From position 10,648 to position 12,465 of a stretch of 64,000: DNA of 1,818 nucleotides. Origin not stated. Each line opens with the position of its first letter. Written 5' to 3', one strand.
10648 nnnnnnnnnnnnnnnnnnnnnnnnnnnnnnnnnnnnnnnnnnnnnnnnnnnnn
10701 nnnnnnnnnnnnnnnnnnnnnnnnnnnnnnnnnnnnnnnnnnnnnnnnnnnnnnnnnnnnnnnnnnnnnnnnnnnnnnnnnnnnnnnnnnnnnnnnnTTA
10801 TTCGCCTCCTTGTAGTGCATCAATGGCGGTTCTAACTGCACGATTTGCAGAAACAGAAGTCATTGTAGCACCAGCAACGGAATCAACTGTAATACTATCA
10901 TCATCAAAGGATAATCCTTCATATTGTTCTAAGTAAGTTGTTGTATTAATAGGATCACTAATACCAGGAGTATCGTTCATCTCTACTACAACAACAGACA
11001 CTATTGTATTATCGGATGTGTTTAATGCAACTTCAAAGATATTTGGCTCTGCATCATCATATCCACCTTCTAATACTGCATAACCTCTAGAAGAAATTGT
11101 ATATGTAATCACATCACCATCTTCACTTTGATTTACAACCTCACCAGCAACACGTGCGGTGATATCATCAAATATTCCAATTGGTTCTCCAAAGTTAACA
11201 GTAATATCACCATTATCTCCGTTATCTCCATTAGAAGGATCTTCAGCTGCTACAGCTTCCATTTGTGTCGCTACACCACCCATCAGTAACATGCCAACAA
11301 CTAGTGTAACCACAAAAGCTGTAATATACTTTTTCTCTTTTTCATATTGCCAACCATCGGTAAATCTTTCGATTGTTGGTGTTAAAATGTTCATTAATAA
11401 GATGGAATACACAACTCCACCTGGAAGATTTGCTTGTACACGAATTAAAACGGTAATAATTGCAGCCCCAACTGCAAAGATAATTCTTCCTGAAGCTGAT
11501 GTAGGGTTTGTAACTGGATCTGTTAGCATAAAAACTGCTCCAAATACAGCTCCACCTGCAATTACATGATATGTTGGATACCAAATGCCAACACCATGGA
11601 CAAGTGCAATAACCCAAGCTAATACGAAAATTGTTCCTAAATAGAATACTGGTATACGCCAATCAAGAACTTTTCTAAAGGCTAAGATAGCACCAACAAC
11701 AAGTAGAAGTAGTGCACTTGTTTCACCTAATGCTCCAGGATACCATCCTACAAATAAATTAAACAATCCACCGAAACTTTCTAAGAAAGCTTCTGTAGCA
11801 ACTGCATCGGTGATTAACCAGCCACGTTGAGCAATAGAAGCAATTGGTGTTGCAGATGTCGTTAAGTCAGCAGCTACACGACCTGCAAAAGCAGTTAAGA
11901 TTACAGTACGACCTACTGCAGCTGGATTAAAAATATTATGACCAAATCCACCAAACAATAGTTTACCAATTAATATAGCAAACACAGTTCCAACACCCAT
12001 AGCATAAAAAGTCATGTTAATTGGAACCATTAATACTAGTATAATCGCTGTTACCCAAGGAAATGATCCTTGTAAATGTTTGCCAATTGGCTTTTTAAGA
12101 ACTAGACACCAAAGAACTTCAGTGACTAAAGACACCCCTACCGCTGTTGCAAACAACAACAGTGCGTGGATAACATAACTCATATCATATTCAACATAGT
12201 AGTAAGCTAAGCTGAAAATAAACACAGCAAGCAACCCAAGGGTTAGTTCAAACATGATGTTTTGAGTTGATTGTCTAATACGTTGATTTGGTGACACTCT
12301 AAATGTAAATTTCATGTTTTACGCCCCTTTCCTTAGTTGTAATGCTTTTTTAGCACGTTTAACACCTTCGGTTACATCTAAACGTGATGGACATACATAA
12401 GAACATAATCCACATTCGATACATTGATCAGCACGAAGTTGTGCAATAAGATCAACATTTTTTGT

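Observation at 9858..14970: Rnf complex carrying a three-module extracytoplasmic flavin array (double-FMN RnfG, RnfD-FMN_bind fusion) beside its own ApbE flavin transferase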

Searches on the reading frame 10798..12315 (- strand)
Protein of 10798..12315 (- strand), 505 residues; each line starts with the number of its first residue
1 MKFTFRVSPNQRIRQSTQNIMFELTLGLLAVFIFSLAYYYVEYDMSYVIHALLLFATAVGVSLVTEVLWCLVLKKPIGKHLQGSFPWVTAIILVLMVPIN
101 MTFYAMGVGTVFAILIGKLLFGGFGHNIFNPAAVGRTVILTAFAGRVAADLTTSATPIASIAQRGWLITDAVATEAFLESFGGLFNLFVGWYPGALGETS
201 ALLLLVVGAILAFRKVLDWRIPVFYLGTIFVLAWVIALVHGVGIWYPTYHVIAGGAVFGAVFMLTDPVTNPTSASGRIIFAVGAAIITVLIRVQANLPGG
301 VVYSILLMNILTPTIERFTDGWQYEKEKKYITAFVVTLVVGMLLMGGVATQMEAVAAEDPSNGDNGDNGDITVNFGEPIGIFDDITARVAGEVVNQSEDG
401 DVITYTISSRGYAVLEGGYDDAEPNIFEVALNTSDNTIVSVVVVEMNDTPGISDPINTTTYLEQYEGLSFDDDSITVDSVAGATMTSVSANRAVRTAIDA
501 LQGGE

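Call 3: search_protein_families(library=pfam, proteins=[window:10798-12315:-], max_evalue=0.01)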
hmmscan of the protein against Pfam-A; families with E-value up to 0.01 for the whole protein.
window:10798-12315:- (505 aa): 2 families
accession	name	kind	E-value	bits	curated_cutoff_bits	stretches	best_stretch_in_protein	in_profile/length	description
PF03116.20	NQR2_RnfD_RnfE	-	3.3e-74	250.4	27.7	1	6-320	3-291/296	NQR2, RnfD, RnfE family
PF04205.19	FMN_bind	-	6.7e-09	36.7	22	1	427-498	8-76/77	FMN-binding domain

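Call 4: search_protein_families(library=ncbifam, proteins=[window:10798-12315:-], max_evalue=0.01)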
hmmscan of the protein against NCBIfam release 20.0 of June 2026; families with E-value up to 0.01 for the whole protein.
window:10798-12315:- (505 aa): 10 families
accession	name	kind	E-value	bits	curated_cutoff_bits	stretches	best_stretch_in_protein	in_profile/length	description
TIGR01946.1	rnfD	subfamily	1.6e-57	195.4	207.05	1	8-321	1-322/327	RnfABCDGE type electron transport complex subunit D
NF003756.0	PRK05349.1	equivalog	6.7e-41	140.5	414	1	49-318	119-391/406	NADH:ubiquinone reductase (Na(+)-transporting) subunit B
NF002011.0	PRK00816.1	equivalog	3.5e-40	138.2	415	2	188-325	217-348/352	electron transport complex subunit RsxD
TIGR01937.1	nqrB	equivalog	5.3e-33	114.5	349.9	1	52-318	122-404/413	NADH:ubiquinone reductase (Na(+)-transporting) subunit B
NF041838.1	rnfD_Methano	equivalog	3.9e-29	101.9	400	2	182-319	146-280/285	Rnf electron transport complex subunit RnfD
NF002181.0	PRK01024.1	equivalog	4.8e-24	84.9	792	2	185-319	347-494/503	Na(+)-transporting NADH-quinone reductase subunit B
NF045876.1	RnfG_DVU2794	exception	2.8e-09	36.8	205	1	429-500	102-178/190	RnfABCDGE type electron transport complex subunit G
TIGR01947.1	rnfG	subfamily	1e-05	25.7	102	1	429-501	102-185/187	RnfABCDGE type electron transport complex subunit G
NF003747.0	PRK05346.1-2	equivalog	1.1e-05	24.9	336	1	429-494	153-235/260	Na(+)-translocating NADH-quinone reductase subunit C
NF041840.1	rnfG_Methano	equivalog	1.9e-05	24.3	230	1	397-502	70-185/189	Rnf electron transport complex subunit RnfG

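Call 5: find_homologous_proteins(query=window:10798-12315:-, max_evalue=1e-10)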
Query window:10798-12315:- (505 aa): 951 proteins with E <= 1e-10 among 8000 candidates; the best 120 are listed.
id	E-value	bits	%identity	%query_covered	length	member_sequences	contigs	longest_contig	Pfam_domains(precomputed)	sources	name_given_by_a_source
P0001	0.0e+0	1098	100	100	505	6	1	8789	PF04205.20,PF03116.21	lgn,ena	-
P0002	1.3e-273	926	84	100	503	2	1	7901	PF04205.20,PF03116.21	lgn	-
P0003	1.8e-263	893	80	100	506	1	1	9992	PF04205.20,PF03116.21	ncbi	-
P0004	8.3e-262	887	80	100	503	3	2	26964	PF04205.20,PF03116.21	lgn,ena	-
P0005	1.7e-254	863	77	100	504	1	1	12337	PF04205.20,PF03116.21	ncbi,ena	-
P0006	1.3e-239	814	72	100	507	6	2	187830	PF04205.20,PF03116.21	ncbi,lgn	-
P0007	2.0e-238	810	71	100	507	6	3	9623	PF04205.20,PF03116.21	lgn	-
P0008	3.3e-232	790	71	100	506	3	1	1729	PF04205.20,PF03116.21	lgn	-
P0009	2.5e-229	780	71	100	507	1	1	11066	PF04205.20,PF03116.21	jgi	jgi:electron transport complex protein RnfD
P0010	7.9e-225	765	69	100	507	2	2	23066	PF04205.20,PF03116.21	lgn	-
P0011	3.1e-221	753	83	82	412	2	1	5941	PF03116.21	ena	-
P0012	5.7e-202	690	63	100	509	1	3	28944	PF04205.20,PF03116.21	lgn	-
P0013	2.4e-200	685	63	100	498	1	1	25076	PF04205.20,PF03116.21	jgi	-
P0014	1.5e-198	679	62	100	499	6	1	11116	PF04205.20,PF03116.21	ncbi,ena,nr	ncbi:MAG: NADH:ubiquinone oxidoreductase subunit RnfD [Firmicutes bacterium HGW-Firmicutes-10]|nr:MA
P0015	3.1e-196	671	62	100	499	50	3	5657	PF04205.20,PF03116.21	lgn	-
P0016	3.2e-195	668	61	100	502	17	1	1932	PF04205.20,PF03116.21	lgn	-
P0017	3.0e-193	661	61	100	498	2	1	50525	PF04205.20,PF03116.21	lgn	-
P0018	6.3e-190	650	61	100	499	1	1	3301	PF04205.20,PF03116.21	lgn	-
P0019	3.7e-171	588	56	100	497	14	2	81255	PF04205.20,PF03116.21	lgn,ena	-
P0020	1.7e-170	586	56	100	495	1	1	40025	PF04205.20,PF03116.21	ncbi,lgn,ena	-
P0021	3.5e-170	585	56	100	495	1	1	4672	PF04205.20,PF03116.21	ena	-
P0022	1.6e-169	583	55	100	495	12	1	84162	PF04205.20,PF03116.21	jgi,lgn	jgi:electron transport complex protein RnfD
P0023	3.4e-169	582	56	100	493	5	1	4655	PF04205.20,PF03116.21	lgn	-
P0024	4.3e-169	582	56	100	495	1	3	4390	PF04205.20,PF03116.21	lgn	-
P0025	6.6e-169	581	55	100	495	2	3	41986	PF04205.20,PF03116.21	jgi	jgi:Na+-translocating ferredoxin:NAD+ oxidoreductase subunit D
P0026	8.1e-169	581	55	100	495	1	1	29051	PF04205.20,PF03116.21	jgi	jgi:Na+-translocating ferredoxin:NAD+ oxidoreductase subunit D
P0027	1.1e-168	580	55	100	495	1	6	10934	PF04205.20,PF03116.21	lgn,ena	-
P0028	1.6e-168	580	55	100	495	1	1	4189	PF04205.20,PF03116.21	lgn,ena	-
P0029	2.6e-167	576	55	100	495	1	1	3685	PF04205.20,PF03116.21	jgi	-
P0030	5.9e-167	574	55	99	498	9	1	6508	PF04205.20,PF03116.21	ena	-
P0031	6.4e-167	574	54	100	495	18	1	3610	PF04205.20,PF03116.21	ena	-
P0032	2.7e-166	572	54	99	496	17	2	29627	PF04205.20,PF03116.21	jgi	jgi:electron transport complex protein RnfD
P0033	1.3e-165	570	54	100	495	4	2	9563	PF04205.20,PF03116.21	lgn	-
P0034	2.2e-165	569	54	100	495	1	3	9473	PF04205.20,PF03116.21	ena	-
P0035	4.3e-165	568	55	99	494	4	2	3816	PF04205.20,PF03116.21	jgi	jgi:electron transport complex protein RnfD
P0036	1.1e-164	567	54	99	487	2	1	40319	PF04205.20,PF03116.21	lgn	-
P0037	1.1e-164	567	54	99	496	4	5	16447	PF04205.20,PF03116.21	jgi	jgi:electron transport complex protein RnfD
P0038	2.8e-164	566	54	99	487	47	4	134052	PF04205.20,PF03116.21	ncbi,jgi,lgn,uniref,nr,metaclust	ncbi:RnfABCDGE type electron transport complex subunit D [Proteiniclasticum ruminis]|uniref:Electron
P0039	6.4e-164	564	54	99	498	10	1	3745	PF04205.20,PF03116.21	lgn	-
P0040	1.8e-162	560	54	100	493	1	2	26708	PF04205.20,PF03116.21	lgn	-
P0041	1.3e-161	557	53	99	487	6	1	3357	PF04205.20,PF03116.21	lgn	-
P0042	3.6e-161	555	53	99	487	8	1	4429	PF04205.20,PF03116.21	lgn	-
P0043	7.0e-160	551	53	99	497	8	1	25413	PF04205.20,PF03116.21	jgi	-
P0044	8.7e-160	551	54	99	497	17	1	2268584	PF04205.20,PF03116.21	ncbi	ncbi:MAG: RnfABCDGE type electron transport complex subunit D [Erysipelotrichaceae bacterium]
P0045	2.0e-159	550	53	99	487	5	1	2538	PF04205.20,PF03116.21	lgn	-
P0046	3.7e-159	549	52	99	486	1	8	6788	PF04205.20,PF03116.21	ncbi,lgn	-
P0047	5.2e-159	548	52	99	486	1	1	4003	PF04205.20,PF03116.21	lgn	-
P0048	1.0e-158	547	51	99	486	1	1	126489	PF04205.20,PF03116.21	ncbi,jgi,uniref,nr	ncbi:RnfABCDGE type electron transport complex subunit D [Proteiniclasticum sp.]|uniref:RnfABCDGE ty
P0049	1.1e-158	547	51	99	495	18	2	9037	PF04205.20,PF03116.21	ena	-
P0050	1.6e-158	547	52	99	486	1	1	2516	PF04205.20,PF03116.21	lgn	-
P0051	1.7e-158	547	53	99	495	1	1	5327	PF04205.20,PF03116.21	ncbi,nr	ncbi:MAG: FMN-binding protein [Erysipelotrichales bacterium]|nr:MAG: FMN-binding protein [Erysipelot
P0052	7.7e-158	544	51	99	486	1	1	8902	PF04205.20,PF03116.21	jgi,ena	-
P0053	3.1e-157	542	51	99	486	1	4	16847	PF04205.20,PF03116.21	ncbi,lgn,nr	ncbi:MAG TPA: NADH:ubiquinone oxidoreductase subunit RnfD [Clostridiaceae bacterium]|nr:NADH:ubiquin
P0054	7.6e-157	541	51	99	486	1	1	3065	PF04205.20,PF03116.21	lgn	-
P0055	1.2e-156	540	51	99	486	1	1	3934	PF04205.20,PF03116.21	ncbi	-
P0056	2.3e-156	540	51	99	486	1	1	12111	PF04205.20,PF03116.21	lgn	-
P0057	3.4e-156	539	53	99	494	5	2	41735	PF04205.20,PF03116.21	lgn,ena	-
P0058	4.4e-156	539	53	99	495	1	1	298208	PF04205.20,PF03116.21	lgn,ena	-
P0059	5.1e-156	538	51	99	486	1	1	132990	PF04205.20,PF03116.21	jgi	-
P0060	8.3e-156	538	51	99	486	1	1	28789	PF04205.20,PF03116.21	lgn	-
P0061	2.4e-155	536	51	99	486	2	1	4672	PF04205.20,PF03116.21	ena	-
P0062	4.1e-155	535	51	99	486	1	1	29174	PF04205.20,PF03116.21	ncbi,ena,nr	ncbi:MAG TPA: RnfABCDGE type electron transport complex subunit D [Proteiniclasticum sp.]|nr:RnfABCD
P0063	1.5e-154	534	50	99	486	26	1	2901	PF04205.20,PF03116.21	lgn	-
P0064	2.6e-154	533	53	99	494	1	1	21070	PF04205.20,PF03116.21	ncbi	-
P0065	8.9e-154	531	50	99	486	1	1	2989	PF04205.20,PF03116.21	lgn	-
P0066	1.1e-153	531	50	99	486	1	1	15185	PF04205.20,PF03116.21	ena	-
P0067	1.5e-152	527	50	99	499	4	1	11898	PF04205.20,PF03116.21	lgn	-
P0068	1.8e-152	527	49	99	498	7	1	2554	PF04205.20,PF03116.21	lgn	-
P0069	8.9e-152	524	50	99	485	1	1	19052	PF04205.20,PF03116.21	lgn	-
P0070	1.9e-150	520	51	95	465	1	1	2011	PF04205.20,PF03116.21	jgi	-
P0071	9.6e-150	518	49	99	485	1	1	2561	PF04205.20,PF03116.21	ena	-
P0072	1.5e-149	517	49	99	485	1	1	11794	PF04205.20,PF03116.21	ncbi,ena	-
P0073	6.5e-149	515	50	99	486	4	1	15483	PF04205.20,PF03116.21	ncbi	-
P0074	9.8e-149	514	49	99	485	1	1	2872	PF04205.20,PF03116.21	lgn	-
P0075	1.3e-148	514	49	99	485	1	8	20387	PF04205.20,PF03116.21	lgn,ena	-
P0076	1.4e-148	514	52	94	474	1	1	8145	PF04205.20,PF03116.21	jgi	jgi:electron transport complex protein RnfD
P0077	1.5e-148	514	49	99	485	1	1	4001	PF04205.20,PF03116.21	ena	-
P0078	1.9e-148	513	49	99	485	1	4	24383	PF04205.20,PF03116.21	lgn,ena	-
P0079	2.7e-148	513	49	99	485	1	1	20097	PF04205.20,PF03116.21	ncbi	-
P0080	3.9e-147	509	53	91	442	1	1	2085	PF04205.20,PF03116.21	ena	-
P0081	4.9e-147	509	53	91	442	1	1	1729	PF04205.20,PF03116.21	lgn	-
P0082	2.4e-146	507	50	99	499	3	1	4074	PF04205.20,PF03116.21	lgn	-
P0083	7.9e-145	502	50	99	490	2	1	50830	PF04205.20,PF03116.21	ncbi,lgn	ncbi:MAG: RnfABCDGE type electron transport complex subunit D [Anaerorhabdus sp.]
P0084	7.0e-143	495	49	99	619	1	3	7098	PF04205.20,PF03116.21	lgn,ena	-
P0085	1.1e-142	494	48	99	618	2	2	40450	PF04205.20,PF03116.21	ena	-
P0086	1.9e-142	494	48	97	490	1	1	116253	PF04205.20,PF03116.21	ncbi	-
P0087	5.8e-142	492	47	99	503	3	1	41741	PF04205.20,PF03116.21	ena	-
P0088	8.4e-142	492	49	97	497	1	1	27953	PF03116.21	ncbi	-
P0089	1.8e-141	490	49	99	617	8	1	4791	PF04205.20,PF03116.21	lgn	-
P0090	8.2e-141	488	50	97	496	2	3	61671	PF04205.20,PF03116.21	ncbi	-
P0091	1.1e-140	488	47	97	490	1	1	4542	PF04205.20,PF03116.21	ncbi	-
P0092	1.7e-140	487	48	99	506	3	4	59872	PF04205.20,PF03116.21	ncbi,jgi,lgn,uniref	ncbi:RnfABCDGE type electron transport complex subunit D [Anaerorhabdus sp.]|jgi:Na+-translocating f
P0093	2.9e-140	486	49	97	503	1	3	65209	PF04205.20,PF03116.21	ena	-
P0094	4.6e-140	486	49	97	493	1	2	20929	PF04205.20,PF03116.21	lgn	-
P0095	1.5e-139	484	48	99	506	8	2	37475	PF04205.20,PF03116.21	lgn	-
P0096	1.7e-139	484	47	99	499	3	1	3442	PF04205.20,PF03116.21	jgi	-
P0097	4.6e-139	483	49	98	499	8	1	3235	PF04205.20,PF03116.21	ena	-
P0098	7.0e-139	482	48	99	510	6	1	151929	PF04205.20,PF03116.21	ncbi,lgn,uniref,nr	ncbi:RnfABCDGE type electron transport complex subunit D [Anaerorhabdus furcosa]|uniref:FMN-binding 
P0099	9.3e-139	481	48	99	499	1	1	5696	PF04205.20,PF03116.21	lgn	-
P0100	5.3e-138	479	46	99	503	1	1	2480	PF04205.20,PF03116.21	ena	-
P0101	1.9e-137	477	48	99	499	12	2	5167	PF04205.20,PF03116.21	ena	-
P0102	5.7e-137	476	46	97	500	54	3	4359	PF04205.20,PF03116.21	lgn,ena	-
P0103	8.1e-137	475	49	99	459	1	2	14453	PF04205.20,PF03116.21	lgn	-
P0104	5.8e-136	472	47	100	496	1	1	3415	PF04205.20,PF03116.21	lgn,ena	-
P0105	6.1e-136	472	46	97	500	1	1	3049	PF04205.20,PF03116.21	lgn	-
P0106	6.2e-136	472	47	97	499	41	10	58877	PF04205.20,PF03116.21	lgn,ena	-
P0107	6.8e-136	472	47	100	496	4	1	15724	PF04205.20,PF03116.21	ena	-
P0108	1.0e-135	471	46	99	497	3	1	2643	PF04205.20,PF03116.21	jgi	-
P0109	1.3e-135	471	47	97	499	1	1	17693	PF04205.20,PF03116.21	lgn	-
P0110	3.3e-135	470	47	97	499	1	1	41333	PF04205.20,PF03116.21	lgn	-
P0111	4.8e-135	469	48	97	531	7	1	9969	PF04205.20,PF03116.21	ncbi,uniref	ncbi:RnfABCDGE type electron transport complex subunit D, partial [uncultured Traorella sp.]|uniref:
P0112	6.0e-135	469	47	97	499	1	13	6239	PF04205.20,PF03116.21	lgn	-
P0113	1.4e-134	468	47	97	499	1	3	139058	PF04205.20,PF03116.21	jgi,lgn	jgi:electron transport complex protein RnfD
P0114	1.4e-134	468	47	99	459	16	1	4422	PF04205.20,PF03116.21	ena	-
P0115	1.8e-134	467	47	99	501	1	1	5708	PF04205.20,PF03116.21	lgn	-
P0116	1.8e-134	467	47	97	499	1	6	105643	PF04205.20,PF03116.21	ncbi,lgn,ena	-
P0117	2.0e-134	467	47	99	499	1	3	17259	PF04205.20,PF03116.21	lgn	-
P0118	2.1e-134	467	47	99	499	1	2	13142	PF04205.20,PF03116.21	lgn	-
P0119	2.1e-134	467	47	99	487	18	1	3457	PF04205.20,PF03116.21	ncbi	-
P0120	2.4e-134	467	46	97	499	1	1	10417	PF04205.20,PF03116.21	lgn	-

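Call 12: find_related_loci(query=A1, collection=genome_contigs, flank=7000)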
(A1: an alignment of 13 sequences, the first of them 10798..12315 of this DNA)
Query A1 (505 aa) in genome_contigs; peptide patterns used: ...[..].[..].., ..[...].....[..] (x = any residue, [..] = any of these).
600 stretches matched a pattern (row limit reached: there are more); 590 encode a relative of the query (tblastn E <= 1e-3); the best 80 are kept; 80 distinct loci.
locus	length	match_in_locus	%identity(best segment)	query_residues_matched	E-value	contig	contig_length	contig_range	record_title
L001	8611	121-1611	62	1-503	0e+0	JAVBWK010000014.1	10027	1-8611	MAG: Erysipelotrichaceae bacterium isolate ZNE14_Bin74 all_Scaff005822, whole genome shotgun sequence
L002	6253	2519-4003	55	1-501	2e-177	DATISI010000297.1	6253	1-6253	MAG TPA_asm: Clostridiaceae bacterium isolate SMAG_U15925 k141_262318, whole genome shotgun sequence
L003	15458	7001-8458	54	1-502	5e-175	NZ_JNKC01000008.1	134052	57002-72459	Proteiniclasticum ruminis DSM 24773 T487DRAFT_scaffold00007.7_C, whole genome shotgun sequence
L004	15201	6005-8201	51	1-502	1e-167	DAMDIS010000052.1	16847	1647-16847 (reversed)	MAG TPA_asm: Proteiniclasticum sp. isolate CTOTU50505 NODE_276_length_16847_cov_2.546034, whole genome shotgun sequence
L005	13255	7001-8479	54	1-501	1e-165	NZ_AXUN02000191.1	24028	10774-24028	Youngiibacter fragilis 232.1 contig_53, whole genome shotgun sequence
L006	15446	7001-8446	50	1-489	1e-146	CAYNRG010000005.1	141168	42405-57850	MAG TPA_asm: uncultured Erysipelotrichaceae bacterium isolate SRP324684_co1_21 genome assembly, contig: NODE_24_length_1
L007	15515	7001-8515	48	1-502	9e-145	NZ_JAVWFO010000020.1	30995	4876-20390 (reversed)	MAG: Anaerorhabdus sp. isolate CGS1Y1-bin47 NODE_1117_length_30995_cov_30.366451, whole genome shotgun sequence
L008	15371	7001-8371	46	1-505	3e-134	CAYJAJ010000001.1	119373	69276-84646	MAG TPA_asm: uncultured Holdemania sp. isolate ERP123703_co1_16 genome assembly, contig: NODE_95_length_119373_cov_13.45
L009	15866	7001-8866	49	1-503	1e-141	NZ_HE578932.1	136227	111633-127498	Dielma fastidiosa strain type strain: JC13, whole genome shotgun sequence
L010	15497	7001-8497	44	1-501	3e-132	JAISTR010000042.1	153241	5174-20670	MAG: Erysipelotrichaceae bacterium isolate Md513_bin22 k119_893677, whole genome shotgun sequence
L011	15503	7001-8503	47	1-501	7e-132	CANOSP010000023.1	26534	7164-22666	MAG TPA_asm: uncultured Erysipelotrichaceae bacterium isolate SRR15604533_bin.27_metawrap_v1.3_MAG genome assembly, cont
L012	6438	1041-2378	47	1-487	4e-127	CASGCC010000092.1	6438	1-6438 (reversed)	uncultured Firmicutes bacterium isolate B38_L1_377377_idba_bin.39 genome assembly, contig: B38_L1_377377_idba_bin.39.fa_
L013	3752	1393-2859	47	1-499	2e-129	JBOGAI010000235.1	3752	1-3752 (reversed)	MAG: Erysipelotrichaceae bacterium isolate WFFMC_MAG_452 k139_17699_flag=1_multi=4.2314_len=3752, whole genome shotgun s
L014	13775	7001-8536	48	1-505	6e-137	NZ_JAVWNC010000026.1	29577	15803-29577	MAG: Anaerorhabdus sp. isolate CGS1Y4-bin55 NODE_1003_length_29577_cov_126.027708, whole genome shotgun sequence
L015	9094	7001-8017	57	1-329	2e-120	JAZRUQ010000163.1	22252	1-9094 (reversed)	MAG: Erysipelotrichaceae bacterium isolate T1900045336_YK20190025.MAGScoT_cleanbin_000052 SGB_6608_k141_2090024, whole g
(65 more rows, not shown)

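Call 30: predict_structure(alignment_id=A2)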
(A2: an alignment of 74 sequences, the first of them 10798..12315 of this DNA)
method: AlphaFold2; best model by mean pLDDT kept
length: 505 residues; sequences in the alignment: 74
mean_pLDDT: 77.8   pTM: 0.64
mean pLDDT of the five models: 77.8, 77.7, 76.0, 74.4, 72.6
residues with pLDDT >= 90: 64; 70-90: 340; 50-70: 61; < 50: 40
segments of 3 or more residues with pLDDT < 50: 1-12, 125-128, 147-151, 356-371
pLDDT, mean of each block of 10 residues (from residue 1): 34 65 89 90 88 94 93 88 86 87 90 87 55 83 58 65 77 80 81 72 89 84 91 89 86 83 67 74 89 73 82 76 68 82 82 56 32 67 71 82 86 69 83 85 81 74 83 79 80 87 67
secondary structure, 60 per line:
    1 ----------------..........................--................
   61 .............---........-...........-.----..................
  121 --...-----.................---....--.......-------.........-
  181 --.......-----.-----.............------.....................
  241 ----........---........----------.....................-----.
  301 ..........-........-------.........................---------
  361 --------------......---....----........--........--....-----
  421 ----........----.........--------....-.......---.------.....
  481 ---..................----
elements in order: H17-42 H45-73 H77-84 H86-96 H103-120 H131-147 H151-154 H157-163 H171-179 H183-189 H201-213 H220-240 H245-252 H256-263 H274-294 H300-310 H312-319 H327-351 E375-380 H384-387 E392-399 E402-409 H412-415 E425-432 E437-445 H454-457 H459-465 E476-480 H484-501
